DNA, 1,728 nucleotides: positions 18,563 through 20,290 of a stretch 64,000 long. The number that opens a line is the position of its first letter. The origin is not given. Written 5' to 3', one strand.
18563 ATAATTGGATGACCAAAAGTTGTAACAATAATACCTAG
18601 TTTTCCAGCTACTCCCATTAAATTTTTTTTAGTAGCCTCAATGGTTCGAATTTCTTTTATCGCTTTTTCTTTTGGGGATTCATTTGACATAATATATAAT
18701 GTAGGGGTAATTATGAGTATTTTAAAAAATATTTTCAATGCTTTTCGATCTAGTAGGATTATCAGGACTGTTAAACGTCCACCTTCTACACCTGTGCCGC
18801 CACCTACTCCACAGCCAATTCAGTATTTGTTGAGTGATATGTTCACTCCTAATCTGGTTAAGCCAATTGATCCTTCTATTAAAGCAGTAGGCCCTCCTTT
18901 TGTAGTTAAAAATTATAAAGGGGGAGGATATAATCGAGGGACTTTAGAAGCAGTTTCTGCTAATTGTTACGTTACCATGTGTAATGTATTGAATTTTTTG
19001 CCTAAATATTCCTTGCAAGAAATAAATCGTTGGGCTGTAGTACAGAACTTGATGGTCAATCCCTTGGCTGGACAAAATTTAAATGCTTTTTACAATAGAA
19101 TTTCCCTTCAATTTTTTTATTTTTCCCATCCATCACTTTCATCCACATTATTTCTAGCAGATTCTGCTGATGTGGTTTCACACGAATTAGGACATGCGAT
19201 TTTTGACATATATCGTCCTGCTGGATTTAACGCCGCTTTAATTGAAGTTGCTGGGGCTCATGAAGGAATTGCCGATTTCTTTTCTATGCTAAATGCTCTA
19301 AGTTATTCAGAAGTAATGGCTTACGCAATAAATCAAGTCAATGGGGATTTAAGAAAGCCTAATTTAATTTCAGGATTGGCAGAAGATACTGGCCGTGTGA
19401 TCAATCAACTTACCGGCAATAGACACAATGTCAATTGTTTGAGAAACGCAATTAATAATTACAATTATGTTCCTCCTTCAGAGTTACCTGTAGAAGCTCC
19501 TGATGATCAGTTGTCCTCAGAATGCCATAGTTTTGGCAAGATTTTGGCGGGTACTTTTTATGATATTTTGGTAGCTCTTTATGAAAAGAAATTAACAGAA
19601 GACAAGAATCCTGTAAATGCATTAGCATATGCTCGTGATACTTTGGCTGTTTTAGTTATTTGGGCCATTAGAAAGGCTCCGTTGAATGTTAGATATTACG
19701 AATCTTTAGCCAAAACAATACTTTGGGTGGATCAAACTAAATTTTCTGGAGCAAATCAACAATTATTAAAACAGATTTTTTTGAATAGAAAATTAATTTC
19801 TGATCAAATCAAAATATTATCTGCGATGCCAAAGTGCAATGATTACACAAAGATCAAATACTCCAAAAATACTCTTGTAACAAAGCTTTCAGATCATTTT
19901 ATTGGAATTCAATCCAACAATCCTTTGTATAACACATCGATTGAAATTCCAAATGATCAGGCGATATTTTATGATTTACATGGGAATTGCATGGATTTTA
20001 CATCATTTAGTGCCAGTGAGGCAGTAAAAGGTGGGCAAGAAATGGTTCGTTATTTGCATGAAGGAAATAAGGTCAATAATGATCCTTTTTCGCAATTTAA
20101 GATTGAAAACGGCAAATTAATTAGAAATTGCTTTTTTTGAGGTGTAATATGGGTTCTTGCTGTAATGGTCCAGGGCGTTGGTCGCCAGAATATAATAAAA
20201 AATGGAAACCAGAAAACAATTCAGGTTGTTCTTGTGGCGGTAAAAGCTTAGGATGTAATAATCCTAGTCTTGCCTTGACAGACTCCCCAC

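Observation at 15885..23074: Set of membrane-anchored or secreted proteases in the accessory region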

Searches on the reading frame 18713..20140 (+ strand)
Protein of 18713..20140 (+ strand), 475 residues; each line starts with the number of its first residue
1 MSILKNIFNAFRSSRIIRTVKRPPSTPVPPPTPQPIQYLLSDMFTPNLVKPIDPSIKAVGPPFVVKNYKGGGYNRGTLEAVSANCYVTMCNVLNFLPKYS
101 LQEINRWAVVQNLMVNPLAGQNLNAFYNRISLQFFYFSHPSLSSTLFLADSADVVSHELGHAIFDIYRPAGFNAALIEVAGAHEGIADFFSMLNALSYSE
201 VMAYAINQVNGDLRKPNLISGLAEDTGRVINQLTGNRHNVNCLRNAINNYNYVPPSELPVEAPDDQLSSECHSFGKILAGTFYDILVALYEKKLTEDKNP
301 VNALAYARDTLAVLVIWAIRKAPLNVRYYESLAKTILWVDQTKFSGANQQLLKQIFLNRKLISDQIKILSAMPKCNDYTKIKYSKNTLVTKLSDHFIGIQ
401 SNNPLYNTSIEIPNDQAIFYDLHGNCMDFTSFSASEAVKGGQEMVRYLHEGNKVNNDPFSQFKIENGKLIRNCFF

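Call 4: search_protein_families(library=pfam, proteins=[window:18713-20140:+], max_evalue=0.1)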
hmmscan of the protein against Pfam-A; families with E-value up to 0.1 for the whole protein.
window:18713-20140:+ (475 aa): 2 families
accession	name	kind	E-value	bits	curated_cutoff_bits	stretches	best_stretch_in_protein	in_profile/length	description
PF02128.21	Peptidase_M36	-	0.0079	15.9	23.3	1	152-361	180-364/368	Fungalysin metallopeptidase (M36)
PF01447.24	Peptidase_M4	-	0.088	13.7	22.4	0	122-164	105-144/145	Thermolysin metallopeptidase, catalytic domain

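Call 9: search_protein_families(library=phrogs, proteins=[window:18713-20140:+], max_evalue=0.01)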
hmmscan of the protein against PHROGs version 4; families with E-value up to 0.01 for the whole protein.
window:18713-20140:+ (475 aa): 0 families

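Call 12: search_solved_structures(query=window:18713-20140:+, max_evalue=10, show_alignments=2)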
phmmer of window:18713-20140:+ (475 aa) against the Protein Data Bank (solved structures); distinct sequences matched with E-value up to 10: 5.
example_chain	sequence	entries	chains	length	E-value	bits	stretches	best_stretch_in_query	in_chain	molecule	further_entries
6gmf_A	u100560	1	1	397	0.47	12.3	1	22-120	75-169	Putative cytochrome P450 hydroxylase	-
23wo_A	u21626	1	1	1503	0.95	11.3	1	155-208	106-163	DP221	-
2i7t_A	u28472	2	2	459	1.2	10.9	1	300-377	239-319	Cleavage and polyadenylation specificity factor 73 kDa subunit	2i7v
6m8q_A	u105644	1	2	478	1.3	10.8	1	300-377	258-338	Cleavage and polyadenylation specificity factor subunit 3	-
8t1q_A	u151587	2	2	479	1.3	10.8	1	300-377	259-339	Cleavage and polyadenylation specificity factor subunit 3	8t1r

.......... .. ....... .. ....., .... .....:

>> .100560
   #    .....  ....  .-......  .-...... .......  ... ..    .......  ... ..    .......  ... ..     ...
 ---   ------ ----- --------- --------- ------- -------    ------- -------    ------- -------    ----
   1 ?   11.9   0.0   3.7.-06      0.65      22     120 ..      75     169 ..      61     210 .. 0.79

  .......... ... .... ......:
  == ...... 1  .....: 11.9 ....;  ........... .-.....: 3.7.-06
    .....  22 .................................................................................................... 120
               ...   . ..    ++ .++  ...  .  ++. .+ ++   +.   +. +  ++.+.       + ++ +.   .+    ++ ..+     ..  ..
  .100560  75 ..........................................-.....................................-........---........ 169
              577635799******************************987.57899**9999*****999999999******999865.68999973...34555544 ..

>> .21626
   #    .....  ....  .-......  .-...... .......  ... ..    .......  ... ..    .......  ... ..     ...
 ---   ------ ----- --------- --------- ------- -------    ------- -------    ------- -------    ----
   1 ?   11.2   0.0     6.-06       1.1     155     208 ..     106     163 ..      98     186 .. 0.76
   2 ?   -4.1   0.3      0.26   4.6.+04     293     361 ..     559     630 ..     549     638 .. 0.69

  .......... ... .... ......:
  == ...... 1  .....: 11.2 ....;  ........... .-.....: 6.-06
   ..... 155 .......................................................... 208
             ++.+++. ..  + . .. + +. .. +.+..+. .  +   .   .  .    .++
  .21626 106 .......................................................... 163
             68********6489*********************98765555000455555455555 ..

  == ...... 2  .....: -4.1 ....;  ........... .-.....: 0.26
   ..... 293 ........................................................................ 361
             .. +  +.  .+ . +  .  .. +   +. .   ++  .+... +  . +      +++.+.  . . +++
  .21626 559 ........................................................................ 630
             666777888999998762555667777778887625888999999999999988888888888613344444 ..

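Call 14: find_homologous_proteins(query=window:18713-20140:+, max_evalue=0.001)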
Query window:18713-20140:+ (475 aa): 80 proteins with E <= 0.001 among 7181 candidates.
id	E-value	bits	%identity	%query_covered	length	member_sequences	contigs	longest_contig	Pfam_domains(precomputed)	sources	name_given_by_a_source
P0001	0.0e+0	1083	100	100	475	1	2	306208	-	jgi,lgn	jgi:hypothetical protein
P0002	5.2e-144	499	48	100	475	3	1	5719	-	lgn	-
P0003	3.3e-136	473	48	96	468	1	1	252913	-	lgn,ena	-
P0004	6.5e-135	469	48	98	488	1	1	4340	-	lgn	-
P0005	9.1e-134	465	49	92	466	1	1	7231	-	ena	-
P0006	4.8e-130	452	49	93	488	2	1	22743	-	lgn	-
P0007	2.2e-127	444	45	100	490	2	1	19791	PF01447.25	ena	-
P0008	1.6e-125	438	45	96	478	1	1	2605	PF01447.25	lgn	-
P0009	4.7e-125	436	46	93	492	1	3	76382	-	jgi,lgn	-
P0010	1.3e-123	431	45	94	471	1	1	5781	-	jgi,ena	-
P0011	6.1e-123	429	44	99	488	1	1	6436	-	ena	-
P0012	1.3e-122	428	45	93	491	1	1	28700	-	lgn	-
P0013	1.4e-120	421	44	97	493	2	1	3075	PF01447.25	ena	-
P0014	3.3e-120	420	44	96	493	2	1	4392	-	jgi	jgi:hypothetical protein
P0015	8.3e-118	412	42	100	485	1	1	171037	-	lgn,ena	-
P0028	6.7e-107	376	42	96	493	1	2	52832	-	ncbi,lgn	-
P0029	1.1e-106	375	41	93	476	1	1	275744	-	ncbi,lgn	-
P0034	2.3e-99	351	39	96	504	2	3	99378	PF02128.22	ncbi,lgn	-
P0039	1.0e-82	296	35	93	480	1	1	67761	-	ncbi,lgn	-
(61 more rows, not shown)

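Call 25: predict_structure(alignment_id=A1)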
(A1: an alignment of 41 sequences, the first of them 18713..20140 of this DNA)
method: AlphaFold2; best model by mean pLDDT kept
length: 475 residues; sequences in the alignment: 41
mean_pLDDT: 90.4   pTM: 0.90
mean pLDDT of the five models: 90.4, 90.1, 89.2, 88.8, 87.7
residues with pLDDT >= 90: 371; 70-90: 68; 50-70: 14; < 50: 22
segments of 3 or more residues with pLDDT < 50: 1-22
pLDDT, mean of each block of 10 residues (from residue 1): 42 41 65 95 94 94 97 95 98 93 90 97 93 95 93 98 94 88 97 97 98 97 93 74 93 93 89 95 99 96 98 97 96 98 97 98 87 91 94 78 90 95 95 93 91 86 91 74
secondary structure, 60 per line:
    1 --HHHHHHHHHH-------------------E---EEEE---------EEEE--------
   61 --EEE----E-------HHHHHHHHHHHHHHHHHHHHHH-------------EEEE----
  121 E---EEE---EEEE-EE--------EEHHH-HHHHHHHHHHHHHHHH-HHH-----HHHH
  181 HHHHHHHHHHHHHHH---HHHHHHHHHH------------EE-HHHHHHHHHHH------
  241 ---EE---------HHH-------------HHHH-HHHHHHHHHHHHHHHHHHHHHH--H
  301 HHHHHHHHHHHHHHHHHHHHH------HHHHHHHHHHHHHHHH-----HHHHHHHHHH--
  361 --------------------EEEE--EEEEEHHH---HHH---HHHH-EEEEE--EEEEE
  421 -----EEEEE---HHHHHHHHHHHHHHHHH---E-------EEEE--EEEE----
elements in order: H3-12 E36-39 E49-52 E63-65 H78-99 E113-116 E125-127 E131-134 H152-167 H177-195 H199-208 H224-234 H271-274 H276-297 H300-321 H328-343 H349-358 E381-384 E387-391 H404-407 E409-413 E416-420 E426-430 H434-450 E462-465 E468-471

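Call 31: fold_search(model_id=the predicted structure, library=pdb)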
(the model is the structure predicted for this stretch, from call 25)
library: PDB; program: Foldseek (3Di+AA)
matches with E <= 10: 80; with E <= 0.001: 9
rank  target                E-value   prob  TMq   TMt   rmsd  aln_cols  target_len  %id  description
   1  4k90_A                7.0e-06  1.00  0.49  0.59   5.8       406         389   17  Extracellular metalloproteinase from Aspergillus (released 2013-10-23)
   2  7qp3                  1.3e-05  1.00  0.44  0.53   5.3       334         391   17  Pseudogymnoascus pannorum M36 protease without the propeptide (released 2023-01-18)
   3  7z6t_AAA              1.7e-05  1.00  0.47  0.57   6.2       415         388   15  Aspergillus clavatus M36 protease without the propeptide (released 2023-03-22)
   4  7qfy_A                3.6e-05  1.00  0.49  0.58   6.0       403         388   16  Fusarium oxysporum M36 protease without the propeptide (released 2022-12-21)
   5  6ya1                  1.5e-04  1.00  0.38  0.52   6.8       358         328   12  Zinc metalloprotease ProA (released 2021-02-03)
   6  4ger_A                2.1e-04  1.00  0.40  0.60   6.5       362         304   11  Crystal structure of Gentlyase, the neutral metalloprotease of Paenibacillus polymyxa (released 2013-01-02)
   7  3nqx                  2.2e-04  1.00  0.40  0.60   6.0       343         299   11  Crystal structure of vibriolysin MCP-02 mature enzyme, a zinc metalloprotease from M4 family (released 2010-10-06)
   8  4tnl                  2.6e-04  1.00  0.38  0.56   6.3       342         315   16  1.8 A resolution room temperature structure of Thermolysin recorded using an XFEL (released 2014-07-09)
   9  1esp                  6.0e-04  1.00  0.42  0.59   7.1       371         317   14  NEUTRAL PROTEASE MUTANT E144S (released 1995-12-07)
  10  7ecc                  1.1e-03  1.00  0.36  0.53   7.4       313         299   13  M4 family peptidase PlM4P-mature form (released 2021-04-28)
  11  3nqy_B                1.7e-03  1.00  0.38  0.56   7.8       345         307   10  Crystal structure of the autoprocessed complex of Vibriolysin MCP-02 with a single point mutation E346A (released 2010-10-06)
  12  8hi7_A                3.3e-01  0.10  0.09  0.14  19.8       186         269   13  Crystal structure of a holoenzyme TglHI with two Fe irons for Pseudomonas syringae Peptidyl (S) 2-mercaptoglycine bios (released 2023-08-23)
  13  4ca6_B                7.1e-01  0.16  0.22  0.18  13.0       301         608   12  Human Angiotensin converting enzyme N-domain in complex with a phosphinic tripeptide FI (released 2013-12-11)
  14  8hci_A                1.7e+00  0.05  0.09  0.14  18.4       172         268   10  Crystal structure of a holoenzyme Fe-free TglHI for Pseudomonas syringae Peptidyl (S) 2-mercaptoglycine biosynthesis (released 2023-08-23)
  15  1vhd_A                1.7e+00  0.03  0.12  0.15  17.7       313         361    9  Crystal structure of an iron containing alcohol dehydrogenase (released 2003-12-30)
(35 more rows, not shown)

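Call 33: search_protein_families(library=ncbifam, proteins=[window:18713-20140:+], max_evalue=0.01)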
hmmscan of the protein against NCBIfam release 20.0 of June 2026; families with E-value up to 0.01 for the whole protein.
window:18713-20140:+ (475 aa): 0 families

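Call 47: search_dna_similar(query=window:18713-20140:+, collection=phages, mode=protein, max_rows=25, max_evalue=0.001)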
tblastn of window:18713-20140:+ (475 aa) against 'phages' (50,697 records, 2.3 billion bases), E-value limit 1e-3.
Records with a match: 2; places in all: 2; records where one place covers at least 80% of the query: 1.
Best place of each record, by identity: <60% 2.
By first word of the organism name: uncultured 1; Bacteriophage 1.
By host as written in the record: - 2.
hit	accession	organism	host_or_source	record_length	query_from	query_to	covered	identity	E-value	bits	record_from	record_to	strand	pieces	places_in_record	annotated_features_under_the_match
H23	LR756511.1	uncultured phage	metagenomic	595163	36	474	92%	34.1%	8e-78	270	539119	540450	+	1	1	record has no annotation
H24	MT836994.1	Bacteriophage sp.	human fecal samples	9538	87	232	31%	31.6%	2e-8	63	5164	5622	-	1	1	record has no annotation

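Call 67: search_solved_structures(query=A1, max_evalue=0.01, show_alignments=1)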
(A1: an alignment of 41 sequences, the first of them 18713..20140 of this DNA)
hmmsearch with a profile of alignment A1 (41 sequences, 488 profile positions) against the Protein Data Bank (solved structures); distinct sequences matched with E-value up to 0.01: 0.

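Call 76: get_annotated_region(hit=H23, flank=12000)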
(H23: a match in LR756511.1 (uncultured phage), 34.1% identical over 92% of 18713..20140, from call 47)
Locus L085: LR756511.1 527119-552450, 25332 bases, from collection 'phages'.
description: uncultured phage genome assembly, chromosome: 1.
organism: uncultured phage (NCBI taxid 278008)
taxonomy: Viruses; environmental samples
host: -; source: metagenomic; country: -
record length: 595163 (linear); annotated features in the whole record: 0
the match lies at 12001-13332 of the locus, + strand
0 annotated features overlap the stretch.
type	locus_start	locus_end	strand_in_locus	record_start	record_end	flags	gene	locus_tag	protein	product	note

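Call 78: search_protein_representatives(alignment_id=A1)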
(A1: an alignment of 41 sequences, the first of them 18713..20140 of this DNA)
Query: 41 sequences, 488 profile positions. Proteins with E-value up to 0.001 (for the whole library): 3293; up to 1e-10: 2459; up to 1e-30: 1003. The best 150 are listed.
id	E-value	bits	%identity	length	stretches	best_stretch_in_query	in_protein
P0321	2.0e-188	643.5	-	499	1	3-488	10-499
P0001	1.8e-173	594.2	-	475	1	1-487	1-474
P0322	3.3e-171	586.7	-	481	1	4-487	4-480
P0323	1.3e-169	581.5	-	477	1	2-488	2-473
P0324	2.8e-169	580.3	-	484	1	16-487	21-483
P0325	1.1e-167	575.2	-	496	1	31-487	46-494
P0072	8.0e-166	569.0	-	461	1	32-487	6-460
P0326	2.9e-165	567.1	-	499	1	1-487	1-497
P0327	6.1e-165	566.0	-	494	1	29-487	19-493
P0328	1.3e-164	565.0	-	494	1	33-487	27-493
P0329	7.8e-164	562.4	-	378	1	104-487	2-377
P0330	6.3e-163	559.4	-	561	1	3-487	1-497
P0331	7.3e-161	552.6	-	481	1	36-487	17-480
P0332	2.1e-160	551.1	-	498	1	30-487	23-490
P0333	3.8e-160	550.2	-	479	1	3-487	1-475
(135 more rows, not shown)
